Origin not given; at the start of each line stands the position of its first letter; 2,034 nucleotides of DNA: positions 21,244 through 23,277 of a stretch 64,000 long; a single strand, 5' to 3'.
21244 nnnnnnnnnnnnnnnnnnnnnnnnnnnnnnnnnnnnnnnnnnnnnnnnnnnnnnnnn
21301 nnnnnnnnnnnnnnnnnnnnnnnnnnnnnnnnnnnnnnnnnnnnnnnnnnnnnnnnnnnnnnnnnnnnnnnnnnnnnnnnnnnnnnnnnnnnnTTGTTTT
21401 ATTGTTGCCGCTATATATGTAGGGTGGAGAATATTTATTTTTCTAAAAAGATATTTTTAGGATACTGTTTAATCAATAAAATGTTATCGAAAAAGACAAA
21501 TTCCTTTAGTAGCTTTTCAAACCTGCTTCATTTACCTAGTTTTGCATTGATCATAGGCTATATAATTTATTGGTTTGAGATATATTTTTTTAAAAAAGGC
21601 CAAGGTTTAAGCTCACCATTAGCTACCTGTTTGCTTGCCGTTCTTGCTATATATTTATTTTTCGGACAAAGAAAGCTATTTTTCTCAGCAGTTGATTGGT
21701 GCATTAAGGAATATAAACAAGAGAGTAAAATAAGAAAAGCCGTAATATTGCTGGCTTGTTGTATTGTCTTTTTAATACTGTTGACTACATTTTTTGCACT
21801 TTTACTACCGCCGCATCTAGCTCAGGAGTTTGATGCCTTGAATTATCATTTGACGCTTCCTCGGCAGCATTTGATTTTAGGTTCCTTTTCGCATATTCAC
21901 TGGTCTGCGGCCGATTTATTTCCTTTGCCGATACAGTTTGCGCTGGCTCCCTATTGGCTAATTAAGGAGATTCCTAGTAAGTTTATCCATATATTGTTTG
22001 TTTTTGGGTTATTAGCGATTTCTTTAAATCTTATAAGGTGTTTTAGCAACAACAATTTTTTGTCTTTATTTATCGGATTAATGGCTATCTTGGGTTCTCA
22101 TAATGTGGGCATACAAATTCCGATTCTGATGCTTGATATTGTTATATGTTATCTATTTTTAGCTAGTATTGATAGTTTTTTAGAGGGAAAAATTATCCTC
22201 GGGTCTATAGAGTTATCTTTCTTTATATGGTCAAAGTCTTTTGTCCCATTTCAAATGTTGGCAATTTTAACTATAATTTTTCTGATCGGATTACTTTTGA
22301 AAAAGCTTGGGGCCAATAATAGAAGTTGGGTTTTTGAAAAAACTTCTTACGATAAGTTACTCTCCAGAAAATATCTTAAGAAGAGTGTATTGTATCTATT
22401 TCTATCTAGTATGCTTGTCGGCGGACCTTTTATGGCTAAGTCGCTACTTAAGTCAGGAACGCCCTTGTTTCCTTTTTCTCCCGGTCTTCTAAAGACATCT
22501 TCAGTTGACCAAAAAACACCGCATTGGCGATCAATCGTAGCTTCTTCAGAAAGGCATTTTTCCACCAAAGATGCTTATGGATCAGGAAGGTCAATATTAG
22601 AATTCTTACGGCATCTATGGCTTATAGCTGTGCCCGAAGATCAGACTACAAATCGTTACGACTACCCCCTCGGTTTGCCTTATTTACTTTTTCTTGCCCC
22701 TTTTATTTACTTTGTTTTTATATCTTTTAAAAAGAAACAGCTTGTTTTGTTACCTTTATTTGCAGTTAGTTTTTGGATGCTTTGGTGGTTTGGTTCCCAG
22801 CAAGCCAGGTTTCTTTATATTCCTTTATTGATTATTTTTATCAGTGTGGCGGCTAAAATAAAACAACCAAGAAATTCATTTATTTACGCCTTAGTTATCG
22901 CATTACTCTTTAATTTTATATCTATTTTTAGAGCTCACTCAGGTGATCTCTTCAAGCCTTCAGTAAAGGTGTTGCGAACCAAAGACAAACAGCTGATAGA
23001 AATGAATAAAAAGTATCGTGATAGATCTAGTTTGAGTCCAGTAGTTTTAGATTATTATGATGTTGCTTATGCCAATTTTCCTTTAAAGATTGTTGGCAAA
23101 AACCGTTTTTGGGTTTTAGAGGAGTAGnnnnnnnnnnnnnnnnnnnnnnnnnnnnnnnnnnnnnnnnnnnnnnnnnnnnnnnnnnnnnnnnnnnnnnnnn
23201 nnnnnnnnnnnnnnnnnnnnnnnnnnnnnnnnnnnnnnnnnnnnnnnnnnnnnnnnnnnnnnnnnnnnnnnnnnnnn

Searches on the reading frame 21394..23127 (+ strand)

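Call 8: search_protein_families(library=pfam, proteins=[window:21394-23127:+])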
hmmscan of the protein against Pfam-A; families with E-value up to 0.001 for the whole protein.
window:21394-23127:+ (577 aa): 0 families

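Call 51: search_protein_families(library=pfam, proteins=[window:21394-23127:+], max_evalue=0.00001)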
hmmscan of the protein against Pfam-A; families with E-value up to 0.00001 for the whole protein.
window:21394-23127:+ (577 aa): 0 families

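Call 70: search_protein_families(library=ncbifam, proteins=[window:21394-23127:+], max_evalue=0.00001)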
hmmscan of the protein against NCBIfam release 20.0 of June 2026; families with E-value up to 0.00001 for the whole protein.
window:21394-23127:+ (577 aa): 1 family
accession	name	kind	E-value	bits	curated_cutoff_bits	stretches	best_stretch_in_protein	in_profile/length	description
NF047510.1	LIC_10190_fam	subfamily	3.6e-09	35.9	100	1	324-475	276-423/424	LIC_10190 family membrane protein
